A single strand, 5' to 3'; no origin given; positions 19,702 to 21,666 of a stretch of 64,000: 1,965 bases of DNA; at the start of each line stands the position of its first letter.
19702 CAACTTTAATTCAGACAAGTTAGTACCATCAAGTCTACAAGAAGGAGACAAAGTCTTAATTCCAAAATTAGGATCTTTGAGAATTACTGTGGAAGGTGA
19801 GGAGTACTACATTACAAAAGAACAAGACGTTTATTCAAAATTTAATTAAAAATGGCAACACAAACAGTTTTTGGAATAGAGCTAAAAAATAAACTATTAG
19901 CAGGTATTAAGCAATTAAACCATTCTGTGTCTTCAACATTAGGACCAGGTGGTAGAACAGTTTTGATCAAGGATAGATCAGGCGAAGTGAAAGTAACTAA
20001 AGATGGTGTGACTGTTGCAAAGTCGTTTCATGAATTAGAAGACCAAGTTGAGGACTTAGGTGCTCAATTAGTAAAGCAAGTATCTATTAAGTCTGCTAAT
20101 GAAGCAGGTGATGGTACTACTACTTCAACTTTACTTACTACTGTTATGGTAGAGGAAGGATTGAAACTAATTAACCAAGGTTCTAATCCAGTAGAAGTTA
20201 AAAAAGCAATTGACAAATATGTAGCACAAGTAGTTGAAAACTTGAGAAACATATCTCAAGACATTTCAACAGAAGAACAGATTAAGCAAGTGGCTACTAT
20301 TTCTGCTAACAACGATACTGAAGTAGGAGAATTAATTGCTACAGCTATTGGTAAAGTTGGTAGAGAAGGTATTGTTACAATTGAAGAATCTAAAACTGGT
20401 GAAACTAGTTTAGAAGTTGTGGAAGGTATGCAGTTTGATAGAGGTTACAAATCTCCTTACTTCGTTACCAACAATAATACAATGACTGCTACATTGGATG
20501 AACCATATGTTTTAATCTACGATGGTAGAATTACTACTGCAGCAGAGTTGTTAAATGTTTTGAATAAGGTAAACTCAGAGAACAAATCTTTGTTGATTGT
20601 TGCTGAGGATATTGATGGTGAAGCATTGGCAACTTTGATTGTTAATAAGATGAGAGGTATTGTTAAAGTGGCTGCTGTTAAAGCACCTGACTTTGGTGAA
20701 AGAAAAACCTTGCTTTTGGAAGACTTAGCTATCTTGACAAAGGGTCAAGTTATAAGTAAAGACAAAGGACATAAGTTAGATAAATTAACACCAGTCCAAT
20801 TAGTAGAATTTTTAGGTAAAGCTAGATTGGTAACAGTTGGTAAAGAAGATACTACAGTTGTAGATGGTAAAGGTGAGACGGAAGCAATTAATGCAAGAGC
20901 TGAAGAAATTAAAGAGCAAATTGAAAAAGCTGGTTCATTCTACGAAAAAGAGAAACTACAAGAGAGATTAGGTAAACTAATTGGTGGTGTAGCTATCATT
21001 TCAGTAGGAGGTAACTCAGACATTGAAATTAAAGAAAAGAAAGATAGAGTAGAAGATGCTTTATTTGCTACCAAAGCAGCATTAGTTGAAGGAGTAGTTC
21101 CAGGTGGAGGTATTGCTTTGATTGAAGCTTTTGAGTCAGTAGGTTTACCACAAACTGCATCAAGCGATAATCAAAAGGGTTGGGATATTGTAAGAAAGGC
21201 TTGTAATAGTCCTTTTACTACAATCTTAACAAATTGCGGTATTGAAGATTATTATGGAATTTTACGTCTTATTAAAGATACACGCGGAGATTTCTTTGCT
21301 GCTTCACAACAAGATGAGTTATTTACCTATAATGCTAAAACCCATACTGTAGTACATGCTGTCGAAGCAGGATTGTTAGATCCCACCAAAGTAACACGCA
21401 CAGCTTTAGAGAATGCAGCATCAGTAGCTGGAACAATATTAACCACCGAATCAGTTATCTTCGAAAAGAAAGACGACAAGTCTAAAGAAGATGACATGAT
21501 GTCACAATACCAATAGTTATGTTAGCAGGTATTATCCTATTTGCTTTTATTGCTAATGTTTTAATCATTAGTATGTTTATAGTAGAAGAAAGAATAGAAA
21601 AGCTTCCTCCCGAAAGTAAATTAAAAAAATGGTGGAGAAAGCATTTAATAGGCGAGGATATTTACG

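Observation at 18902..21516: Phage-encoded chaperone module: sHSP + GroES + full-length GroEL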

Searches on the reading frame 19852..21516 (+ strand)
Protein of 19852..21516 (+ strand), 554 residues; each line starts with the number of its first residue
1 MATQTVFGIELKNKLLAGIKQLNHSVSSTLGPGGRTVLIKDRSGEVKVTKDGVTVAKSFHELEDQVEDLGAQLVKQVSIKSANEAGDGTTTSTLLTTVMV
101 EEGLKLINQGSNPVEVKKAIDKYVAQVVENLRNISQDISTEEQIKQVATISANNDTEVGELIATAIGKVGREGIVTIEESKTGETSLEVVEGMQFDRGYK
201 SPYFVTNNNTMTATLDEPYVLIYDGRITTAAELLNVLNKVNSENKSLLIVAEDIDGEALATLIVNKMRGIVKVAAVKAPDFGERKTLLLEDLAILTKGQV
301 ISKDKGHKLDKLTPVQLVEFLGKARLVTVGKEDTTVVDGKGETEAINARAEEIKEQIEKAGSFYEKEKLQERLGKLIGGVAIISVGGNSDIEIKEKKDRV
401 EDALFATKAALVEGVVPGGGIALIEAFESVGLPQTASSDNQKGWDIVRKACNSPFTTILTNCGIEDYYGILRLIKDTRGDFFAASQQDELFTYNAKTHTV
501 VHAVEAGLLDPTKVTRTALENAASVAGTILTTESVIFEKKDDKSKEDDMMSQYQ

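Call 3: search_protein_families(library=pfam, proteins=[window:19852-21516:+], max_evalue=0.01)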
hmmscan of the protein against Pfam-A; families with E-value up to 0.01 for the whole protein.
window:19852-21516:+ (554 aa): 1 family
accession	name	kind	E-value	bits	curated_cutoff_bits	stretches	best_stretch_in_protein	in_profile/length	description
PF00118.29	Cpn60_TCP1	-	1.2e-62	212.7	34.3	1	23-539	2-489/490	TCP-1/cpn60 chaperonin family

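Call 7: search_dna_similar(query=window:19852-21516:+, collection=phages, mode=protein, max_rows=40)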
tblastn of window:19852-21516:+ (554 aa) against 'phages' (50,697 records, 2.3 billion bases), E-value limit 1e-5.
Records with a match: 283; places in all: 283; records where one place covers at least 80% of the query: 208.
Best place of each record, by identity: <60% 283.
By first word of the organism name: Vibrio 89; Flavobacterium 73; Staphylococcus 11; Pseudomonas 11; Aeromonas 11; Cellulophaga 9; Listeria 8; Bacillus 8; uncultured 7; Bacteriophage 7; and 21 more.
By host as written in the record: - 82; Flavobacterium sp. BAL314 68; Staphylococcus aureus 8; Listeria monocytogenes 7; Flavobacterium sp. LMO8 4; Cellulophaga sp. HaHa_2_95 4; Pseudomonas aeruginosa 4; Bacillus subtilis 4; and 71 more.
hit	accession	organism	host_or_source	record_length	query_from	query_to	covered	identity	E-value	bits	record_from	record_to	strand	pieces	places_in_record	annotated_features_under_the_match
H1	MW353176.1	Flavobacterium phage vB_FspM_immuto_3-5A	Flavobacterium sp. LMO8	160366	1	536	97%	57.0%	3e-170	540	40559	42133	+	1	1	chaperonin GroEL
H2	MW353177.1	Flavobacterium phage vB_FspM_immuto_13-6C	Flavobacterium sp. LMO8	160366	1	536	97%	57.0%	3e-170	540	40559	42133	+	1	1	chaperonin GroEL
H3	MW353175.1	Flavobacterium phage vB_FspM_immuto_2-6A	Flavobacterium sp. LMO8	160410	1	536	97%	57.0%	3e-170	540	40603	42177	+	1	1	chaperonin GroEL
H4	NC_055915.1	Flavobacterium phage vB_FspM_immuto_2-6A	Flavobacterium sp. LMO8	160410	1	536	97%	57.0%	3e-170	540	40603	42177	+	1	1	chaperonin groEL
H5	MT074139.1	Bacteroides phage DAC19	Bacteroides thetaiotaomicron VPI-5487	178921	1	536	97%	48.4%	5e-143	462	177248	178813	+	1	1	hypothetical protein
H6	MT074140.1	Bacteroides phage DAC20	Bacteroides thetaiotaomicron VPI-5488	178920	1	536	97%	48.4%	5e-143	462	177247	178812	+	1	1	hypothetical protein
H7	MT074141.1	Bacteroides phage DAC22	Bacteroides thetaiotaomicron VPI-5489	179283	1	536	97%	48.4%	5e-143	462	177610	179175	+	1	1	hypothetical protein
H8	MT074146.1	Bacteroides phage SJC03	Bacteroides thetaiotaomicron VPI-5494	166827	1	536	97%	48.4%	3e-142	459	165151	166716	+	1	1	hypothetical protein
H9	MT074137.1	Bacteroides phage DAC16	Bacteroides thetaiotaomicron VPI-5485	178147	1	536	97%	48.2%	6e-143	461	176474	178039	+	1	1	hypothetical protein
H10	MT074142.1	Bacteroides phage DAC23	Bacteroides thetaiotaomicron VPI-5490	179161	1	536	97%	48.0%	2e-142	460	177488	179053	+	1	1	hypothetical protein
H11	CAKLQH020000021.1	Acinetobacter phage MD-2021a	not known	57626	7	536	96%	48.5%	8e-141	455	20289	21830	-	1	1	groL: chaperonin Cpn60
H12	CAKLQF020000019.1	Acinetobacter phage MD-2021a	not known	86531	7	536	96%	48.5%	8e-141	455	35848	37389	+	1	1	groL: chaperonin Cpn60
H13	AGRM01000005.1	Salmonella enterica subsp. houtenae str. ATCC BAA-1581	Homo sapiens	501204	1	536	97%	47.7%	1e-140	454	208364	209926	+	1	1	chaperonin GroL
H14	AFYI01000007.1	Salmonella enterica subsp. enterica serovar Infantis str. ...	Homo sapiens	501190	1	536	97%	47.5%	3e-140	454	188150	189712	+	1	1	chaperonin GroL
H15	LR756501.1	uncultured phage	metagenomic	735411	1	536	97%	46.9%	1e-141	457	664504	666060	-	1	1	record has no annotation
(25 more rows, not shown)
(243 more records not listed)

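Call 8: get_annotated_region(hit=H1, flank=8000)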
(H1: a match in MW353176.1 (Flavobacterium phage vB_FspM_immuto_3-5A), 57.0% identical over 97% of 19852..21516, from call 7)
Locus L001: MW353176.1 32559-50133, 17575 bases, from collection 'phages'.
description: Flavobacterium phage vB_FspM_immuto_3-5A, complete genome.
organism: Flavobacterium phage vB_FspM_immuto_3-5A (NCBI taxid 2801478)
taxonomy: Viruses; Duplodnaviria; Heunggongvirae; Uroviricota; Caudoviricetes; Immutovirus
host: Flavobacterium sp. LMO8; source: Baltic Sea mesocosm; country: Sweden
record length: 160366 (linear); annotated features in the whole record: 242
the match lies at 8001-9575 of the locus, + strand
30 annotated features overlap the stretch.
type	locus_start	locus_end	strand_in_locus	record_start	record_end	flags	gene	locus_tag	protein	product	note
CDS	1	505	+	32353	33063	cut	-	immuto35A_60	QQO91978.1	GTP cyclohydrolase I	GTP cyclohydrolase I (queuosine biosynthesis), FolE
CDS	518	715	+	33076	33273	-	-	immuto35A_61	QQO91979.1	protein of unknown function DUF4494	-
CDS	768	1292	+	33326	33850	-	-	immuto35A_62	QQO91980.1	nucleoside triphosphate pyrophosphohydrolase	-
CDS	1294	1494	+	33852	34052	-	-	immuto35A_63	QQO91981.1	hypothetical protein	-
CDS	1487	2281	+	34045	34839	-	-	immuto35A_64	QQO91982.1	DNA guanine transglycosylase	DNA_guanine transglycosylase (7-deazapurine in DNA), DpdA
CDS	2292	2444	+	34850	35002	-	-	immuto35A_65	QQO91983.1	hypothetical protein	-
CDS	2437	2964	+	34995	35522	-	-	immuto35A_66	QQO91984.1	phosphoribosylglycinamide formyltransferase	-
CDS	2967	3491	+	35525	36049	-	-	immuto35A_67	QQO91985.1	thymidylate kinase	-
CDS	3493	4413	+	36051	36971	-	-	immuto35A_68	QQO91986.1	NADPH-dependent 7-cyano-7-deazaguanine reductase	NADPH-dependent 7-cyano-7-deazaguanine reductase (queosine biosynthesis), QueF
CDS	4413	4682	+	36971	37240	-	-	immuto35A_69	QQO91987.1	hypothetical protein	-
CDS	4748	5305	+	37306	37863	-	-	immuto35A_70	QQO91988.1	hypothetical protein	-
CDS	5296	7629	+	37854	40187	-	-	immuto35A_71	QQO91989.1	DNA polymerase family A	-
CDS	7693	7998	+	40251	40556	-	-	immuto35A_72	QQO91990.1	co-chaperonin GroES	Co-chaperonin GroES (HSP10), GroS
CDS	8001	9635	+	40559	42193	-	-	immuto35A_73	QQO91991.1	chaperonin GroEL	Chaperonin GroEL (HSP60 family), GroL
CDS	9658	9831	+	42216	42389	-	-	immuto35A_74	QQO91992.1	hypothetical protein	-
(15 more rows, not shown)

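Call 9: get_annotated_region(hit=H5, flank=6000)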
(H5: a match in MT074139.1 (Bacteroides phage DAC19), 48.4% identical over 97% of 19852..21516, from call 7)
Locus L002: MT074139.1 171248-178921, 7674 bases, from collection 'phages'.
description: Bacteroides phage DAC19, complete genome.
organism: Bacteroides phage DAC19 (NCBI taxid 2710498)
taxonomy: Viruses; Duplodnaviria; Heunggongvirae; Uroviricota; Caudoviricetes
host: Bacteroides thetaiotaomicron VPI-5487; source: primary sewage effluent collected as it entered a drainage canal; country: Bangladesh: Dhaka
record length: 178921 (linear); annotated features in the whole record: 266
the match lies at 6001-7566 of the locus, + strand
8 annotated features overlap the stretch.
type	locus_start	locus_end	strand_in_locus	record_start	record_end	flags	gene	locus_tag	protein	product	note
CDS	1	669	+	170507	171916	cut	-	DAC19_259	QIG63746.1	hypothetical protein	-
CDS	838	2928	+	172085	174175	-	-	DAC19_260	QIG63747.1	hypothetical protein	-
CDS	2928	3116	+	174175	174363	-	-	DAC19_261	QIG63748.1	hypothetical protein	-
CDS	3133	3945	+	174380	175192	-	-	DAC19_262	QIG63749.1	hypothetical protein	-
CDS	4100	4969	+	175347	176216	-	-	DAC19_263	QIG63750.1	hypothetical protein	-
CDS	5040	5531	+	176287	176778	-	-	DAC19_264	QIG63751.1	hypothetical protein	-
CDS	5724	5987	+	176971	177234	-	-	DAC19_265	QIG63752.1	hypothetical protein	-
CDS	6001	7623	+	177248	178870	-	-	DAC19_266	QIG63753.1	hypothetical protein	-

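Call 13: search_protein_families(library=phrogs, proteins=[window:19852-21516:+], max_evalue=0.001)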
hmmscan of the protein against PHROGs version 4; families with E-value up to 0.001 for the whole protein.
window:19852-21516:+ (554 aa): 1 family
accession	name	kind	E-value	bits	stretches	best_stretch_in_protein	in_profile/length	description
phrog_5725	-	other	4.3e-149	498.5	1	1-543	3-538/540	chaperonin groEL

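Call 14: find_homologous_proteins(query=window:19852-21516:+, max_evalue=1e-50)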
Query window:19852-21516:+ (554 aa): 8000 proteins with E <= 1e-50 among 8000 candidates; the best 120 are listed.
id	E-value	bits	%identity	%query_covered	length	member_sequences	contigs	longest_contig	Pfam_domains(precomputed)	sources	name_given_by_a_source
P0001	0.0e+0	1156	99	100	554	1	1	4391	PF00118.30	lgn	-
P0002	0.0e+0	1147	98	100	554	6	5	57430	PF00118.30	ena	-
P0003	0.0e+0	1119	95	100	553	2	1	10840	PF00118.30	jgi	jgi:chaperonin GroEL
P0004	0.0e+0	1089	93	100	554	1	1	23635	PF00118.30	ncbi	-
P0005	0.0e+0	1071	92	100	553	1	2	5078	PF00118.30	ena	-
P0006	0.0e+0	1065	92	100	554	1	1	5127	PF00118.30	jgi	-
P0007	0.0e+0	1064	92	100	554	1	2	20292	PF00118.30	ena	-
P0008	0.0e+0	1063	92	100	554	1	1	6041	PF00118.30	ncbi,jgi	jgi:chaperonin GroEL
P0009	0.0e+0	1050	90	100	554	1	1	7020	PF00118.30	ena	-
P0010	0.0e+0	1037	89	100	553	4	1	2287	PF00118.30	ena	-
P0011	0.0e+0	1034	89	100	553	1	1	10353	PF00118.30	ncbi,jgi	jgi:chaperonin GroEL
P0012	0.0e+0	1031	88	100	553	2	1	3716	PF00118.30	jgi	-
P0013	0.0e+0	1031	88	100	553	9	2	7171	PF00118.30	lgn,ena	-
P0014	0.0e+0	1021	88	100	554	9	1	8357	PF00118.30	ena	-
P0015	0.0e+0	1020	88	100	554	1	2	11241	PF00118.30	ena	-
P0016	0.0e+0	1018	88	100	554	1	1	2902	PF00118.30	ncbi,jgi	jgi:chaperonin GroEL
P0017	0.0e+0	1016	89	100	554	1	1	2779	PF00118.30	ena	-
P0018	0.0e+0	1015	89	100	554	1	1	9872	PF00118.30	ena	-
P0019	1.3e-293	992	87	100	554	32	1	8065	PF00118.30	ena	-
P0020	2.1e-291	985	87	100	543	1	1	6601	PF00118.30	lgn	-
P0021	4.5e-282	954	82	100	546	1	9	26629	PF00118.30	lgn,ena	-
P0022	2.3e-281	952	82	100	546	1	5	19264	PF00118.30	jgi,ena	-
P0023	2.8e-279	945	83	97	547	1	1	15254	PF00118.30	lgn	-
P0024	9.6e-279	943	82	99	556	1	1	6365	PF00118.30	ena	-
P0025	1.1e-277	940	81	100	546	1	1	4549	PF00118.30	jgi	-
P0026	6.1e-276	934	81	99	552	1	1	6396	PF00118.30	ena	-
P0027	5.7e-275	931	81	97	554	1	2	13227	PF00118.30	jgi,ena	-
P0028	7.7e-275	930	81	100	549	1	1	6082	PF00118.30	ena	-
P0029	1.0e-274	930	81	97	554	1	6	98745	PF00118.30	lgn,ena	-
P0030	1.2e-274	930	81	97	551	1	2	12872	PF00118.30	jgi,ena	-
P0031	1.7e-274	929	80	99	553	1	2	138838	PF00118.30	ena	-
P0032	1.8e-274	929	80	97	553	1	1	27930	PF00118.30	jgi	-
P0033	2.0e-274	929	81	100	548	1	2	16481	PF00118.30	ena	-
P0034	2.2e-274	929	81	99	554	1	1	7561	PF00118.30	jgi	-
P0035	3.6e-274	928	81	99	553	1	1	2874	PF00118.30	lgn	-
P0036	6.0e-274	927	81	100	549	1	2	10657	PF00118.30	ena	-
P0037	7.8e-274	927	81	97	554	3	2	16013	PF00118.30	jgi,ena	-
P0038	1.2e-273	926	81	99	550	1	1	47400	PF00118.30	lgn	-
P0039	2.5e-273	925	80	99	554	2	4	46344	PF00118.30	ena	-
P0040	2.6e-273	925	81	99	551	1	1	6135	PF00118.30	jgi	jgi:chaperonin GroEL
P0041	3.4e-273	925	81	97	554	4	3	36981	PF00118.30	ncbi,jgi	jgi:chaperonin GroEL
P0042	4.5e-273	924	81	99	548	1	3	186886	PF00118.30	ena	-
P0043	5.6e-273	924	82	97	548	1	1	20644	PF00118.30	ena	-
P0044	5.7e-273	924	82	97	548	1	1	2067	PF00118.30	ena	-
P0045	8.4e-273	923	81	100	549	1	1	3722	PF00118.30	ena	-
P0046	8.5e-273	923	81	97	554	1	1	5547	PF00118.30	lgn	-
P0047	1.4e-272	923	81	99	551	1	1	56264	PF00118.30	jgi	-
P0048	1.4e-272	923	80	97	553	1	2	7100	PF00118.30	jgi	-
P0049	1.9e-272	922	82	97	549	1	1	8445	PF00118.30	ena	-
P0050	2.0e-272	922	80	97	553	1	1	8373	PF00118.30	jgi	jgi:chaperonin GroEL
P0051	2.1e-272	922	81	99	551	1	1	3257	PF00118.30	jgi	jgi:chaperonin GroEL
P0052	2.3e-272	922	80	99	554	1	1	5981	PF00118.30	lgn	-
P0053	2.5e-272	922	82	97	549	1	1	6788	PF00118.30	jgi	jgi:chaperonin GroEL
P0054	2.6e-272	922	81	100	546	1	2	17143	PF00118.30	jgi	-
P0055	2.9e-272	922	81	99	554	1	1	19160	PF00118.30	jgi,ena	jgi:chaperonin GroEL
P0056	4.4e-272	921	82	99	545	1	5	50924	PF00118.30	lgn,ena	-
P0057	5.6e-272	921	82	97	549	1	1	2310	PF00118.30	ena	-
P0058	5.9e-272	921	82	97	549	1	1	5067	PF00118.30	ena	-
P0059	6.2e-272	921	81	97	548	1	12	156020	PF00118.30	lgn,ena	-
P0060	7.1e-272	920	81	99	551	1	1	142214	PF00118.30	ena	-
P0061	7.9e-272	920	80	97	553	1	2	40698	PF00118.30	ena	-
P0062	8.7e-272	920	81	97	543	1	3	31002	PF00118.30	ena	-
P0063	9.2e-272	920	80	100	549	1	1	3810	PF00118.30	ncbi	-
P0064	1.3e-271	920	81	97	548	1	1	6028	PF00118.30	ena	-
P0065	1.7e-271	919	80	99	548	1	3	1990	PF00118.30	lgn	-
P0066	1.7e-271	919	81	100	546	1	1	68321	PF00118.30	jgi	-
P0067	1.8e-271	919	81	99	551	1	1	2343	PF00118.30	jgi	-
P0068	1.9e-271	919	81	97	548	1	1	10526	PF00118.30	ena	-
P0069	2.2e-271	919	80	99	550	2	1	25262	PF00118.30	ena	-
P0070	6.6e-271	917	80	99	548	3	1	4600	PF00118.30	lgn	-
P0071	1.7e-270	916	81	97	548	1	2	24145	PF00118.30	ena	-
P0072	1.9e-270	916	81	97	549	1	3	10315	PF00118.30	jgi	jgi:chaperonin GroEL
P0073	2.0e-270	916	81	97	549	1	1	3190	PF00118.30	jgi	jgi:chaperonin GroEL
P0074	2.2e-270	915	80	97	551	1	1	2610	PF00118.30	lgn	-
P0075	2.6e-270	915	80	100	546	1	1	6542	PF00118.30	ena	-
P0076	2.9e-270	915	80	99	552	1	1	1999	PF00118.30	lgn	-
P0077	2.9e-270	915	80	99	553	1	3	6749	PF00118.30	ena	-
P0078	3.2e-270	915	80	99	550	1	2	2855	PF00118.30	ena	-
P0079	4.3e-270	914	80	100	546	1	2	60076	PF00118.30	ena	-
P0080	4.9e-270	914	80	99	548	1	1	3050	PF00118.30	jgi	jgi:chaperonin GroEL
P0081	6.1e-270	914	81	97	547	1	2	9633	PF00118.30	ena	-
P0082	6.7e-270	914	80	99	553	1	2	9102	PF00118.30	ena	-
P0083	7.2e-270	914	81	97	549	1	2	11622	PF00118.30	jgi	jgi:chaperonin GroEL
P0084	8.4e-270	914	80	99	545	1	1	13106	PF00118.30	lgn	-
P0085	9.6e-270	913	81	97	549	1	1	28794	PF00118.30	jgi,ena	jgi:chaperonin GroEL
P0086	1.3e-269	913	80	99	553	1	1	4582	PF00118.30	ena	-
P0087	1.4e-269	913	81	97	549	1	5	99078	PF00118.30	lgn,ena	-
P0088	1.4e-269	913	80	100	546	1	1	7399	PF00118.30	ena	-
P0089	1.5e-269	913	80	99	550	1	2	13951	PF00118.30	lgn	-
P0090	1.5e-269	913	80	99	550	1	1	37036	PF00118.30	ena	-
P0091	1.5e-269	913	80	100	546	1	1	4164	PF00118.30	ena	-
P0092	1.6e-269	913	79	100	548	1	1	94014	PF00118.30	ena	-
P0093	1.9e-269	912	80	100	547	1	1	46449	PF00118.30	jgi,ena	jgi:chaperonin GroEL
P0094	2.1e-269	912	80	99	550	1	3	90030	PF00118.30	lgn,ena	-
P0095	2.2e-269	912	81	97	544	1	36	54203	PF00118.30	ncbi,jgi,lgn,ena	jgi:chaperonin GroEL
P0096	2.4e-269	912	81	97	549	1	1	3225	PF00118.30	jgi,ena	jgi:chaperonin GroEL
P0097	3.2e-269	912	81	97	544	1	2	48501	PF00118.30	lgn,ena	-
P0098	3.5e-269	912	79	99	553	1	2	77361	PF00118.30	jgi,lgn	jgi:chaperonin GroEL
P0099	3.6e-269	911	80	100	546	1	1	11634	PF00118.30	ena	-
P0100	4.2e-269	911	81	97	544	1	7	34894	PF00118.30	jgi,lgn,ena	-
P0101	4.7e-269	911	79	97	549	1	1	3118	PF00118.30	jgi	-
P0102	6.7e-269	911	80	97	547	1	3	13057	PF00118.30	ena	-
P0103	8.1e-269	910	81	97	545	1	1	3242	PF00118.30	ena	-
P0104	8.2e-269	910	79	100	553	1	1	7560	PF00118.30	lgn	-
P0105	9.9e-269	910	80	97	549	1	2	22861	PF00118.30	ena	-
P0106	1.3e-268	910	80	97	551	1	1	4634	PF00118.30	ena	-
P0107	1.4e-268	910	79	99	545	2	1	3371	PF00118.30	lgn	-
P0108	1.4e-268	909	80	99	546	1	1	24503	PF00118.30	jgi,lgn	jgi:chaperonin GroEL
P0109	1.5e-268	909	80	97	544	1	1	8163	PF00118.30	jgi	-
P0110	1.6e-268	909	79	99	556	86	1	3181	PF00118.30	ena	-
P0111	1.7e-268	909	80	97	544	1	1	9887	PF00118.30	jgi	-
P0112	1.9e-268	909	80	97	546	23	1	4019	PF00118.30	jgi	jgi:chaperonin GroEL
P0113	2.0e-268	909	80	97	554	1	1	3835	PF00118.30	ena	-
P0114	2.0e-268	909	80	100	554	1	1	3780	PF00118.30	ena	-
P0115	2.1e-268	909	80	97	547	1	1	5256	PF00118.30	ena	-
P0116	2.2e-268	909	80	100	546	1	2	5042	PF00118.30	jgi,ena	jgi:chaperonin GroEL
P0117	2.3e-268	909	80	97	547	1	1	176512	PF00118.30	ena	-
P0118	2.5e-268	909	80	97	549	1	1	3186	PF00118.30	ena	-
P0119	2.8e-268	909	80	97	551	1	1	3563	PF00118.30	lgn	-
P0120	2.9e-268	908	79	100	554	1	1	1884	PF00118.30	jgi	jgi:chaperonin GroEL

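Call 16: find_encoding_contigs(protein=P0042, flank=6000, max_places=3)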
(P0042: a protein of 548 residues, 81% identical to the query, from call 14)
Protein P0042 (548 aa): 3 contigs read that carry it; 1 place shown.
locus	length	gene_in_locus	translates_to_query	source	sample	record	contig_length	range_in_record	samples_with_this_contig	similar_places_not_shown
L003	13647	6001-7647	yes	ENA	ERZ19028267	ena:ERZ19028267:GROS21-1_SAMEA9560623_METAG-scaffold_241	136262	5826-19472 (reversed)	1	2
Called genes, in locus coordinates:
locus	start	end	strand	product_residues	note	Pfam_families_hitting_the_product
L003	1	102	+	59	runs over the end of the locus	-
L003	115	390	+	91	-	-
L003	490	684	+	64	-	-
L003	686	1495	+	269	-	-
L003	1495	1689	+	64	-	-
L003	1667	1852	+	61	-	PF01165:Ribosomal_S21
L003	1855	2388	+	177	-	PF22769:DCD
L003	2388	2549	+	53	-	-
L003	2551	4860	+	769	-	PF01612:DNA_pol_A_exo1, PF00476:DNA_pol_A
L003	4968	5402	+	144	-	PF00011:HSP20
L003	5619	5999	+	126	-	PF00166:Cpn10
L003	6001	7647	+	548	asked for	PF00118:Cpn60_TCP1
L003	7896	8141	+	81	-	-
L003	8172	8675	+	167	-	-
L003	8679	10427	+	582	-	-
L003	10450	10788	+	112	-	-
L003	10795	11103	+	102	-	-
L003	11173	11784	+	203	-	-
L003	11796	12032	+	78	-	-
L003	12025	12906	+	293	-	-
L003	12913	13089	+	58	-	-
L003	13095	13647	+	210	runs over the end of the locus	PF01223:Endonuclease_NS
